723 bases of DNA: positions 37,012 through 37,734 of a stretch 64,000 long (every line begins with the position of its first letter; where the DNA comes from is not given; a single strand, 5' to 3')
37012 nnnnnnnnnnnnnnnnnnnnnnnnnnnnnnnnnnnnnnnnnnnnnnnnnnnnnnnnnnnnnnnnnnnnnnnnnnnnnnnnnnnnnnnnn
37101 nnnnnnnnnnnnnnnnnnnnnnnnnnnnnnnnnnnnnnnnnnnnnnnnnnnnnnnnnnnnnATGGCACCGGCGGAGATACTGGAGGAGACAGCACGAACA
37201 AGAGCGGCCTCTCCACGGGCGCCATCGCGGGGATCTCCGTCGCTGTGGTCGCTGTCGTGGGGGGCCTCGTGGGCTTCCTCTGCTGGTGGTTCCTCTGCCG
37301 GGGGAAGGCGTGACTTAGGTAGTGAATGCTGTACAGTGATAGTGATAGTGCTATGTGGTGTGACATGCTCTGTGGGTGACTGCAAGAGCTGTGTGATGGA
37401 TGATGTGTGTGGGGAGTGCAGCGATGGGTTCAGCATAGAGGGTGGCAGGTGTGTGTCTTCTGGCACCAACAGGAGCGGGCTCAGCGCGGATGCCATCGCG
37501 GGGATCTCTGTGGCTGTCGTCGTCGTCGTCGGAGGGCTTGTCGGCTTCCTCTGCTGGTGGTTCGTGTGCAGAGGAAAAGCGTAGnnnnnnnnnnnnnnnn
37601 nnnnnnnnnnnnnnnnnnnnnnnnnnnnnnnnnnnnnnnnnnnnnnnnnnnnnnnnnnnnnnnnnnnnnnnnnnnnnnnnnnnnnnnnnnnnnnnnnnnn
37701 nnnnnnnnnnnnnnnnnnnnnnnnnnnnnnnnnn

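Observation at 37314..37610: Promoterless tandem duplicate of a VSP 3' tail immediately downstream of an intact VSP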

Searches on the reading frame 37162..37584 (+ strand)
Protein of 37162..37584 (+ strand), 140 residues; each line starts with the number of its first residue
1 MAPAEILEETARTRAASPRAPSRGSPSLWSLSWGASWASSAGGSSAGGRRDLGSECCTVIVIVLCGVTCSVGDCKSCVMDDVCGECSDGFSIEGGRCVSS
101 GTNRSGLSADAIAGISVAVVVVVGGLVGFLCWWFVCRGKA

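Call 31: search_protein_families(library=pfam, proteins=[window:37162-37584:+], max_evalue=0.01)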
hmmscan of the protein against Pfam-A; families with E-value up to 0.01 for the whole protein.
window:37162-37584:+ (140 aa): 2 families
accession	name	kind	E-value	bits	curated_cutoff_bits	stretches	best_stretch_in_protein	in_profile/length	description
PF03302.18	VSP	-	1.2e-19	70.9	31.4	1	101-140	358-397/397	Giardia variant-specific surface protein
PF15913.10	Furin-like_2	-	0.001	19.7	28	1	67-103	55-91/102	Furin-like repeat, cysteine-rich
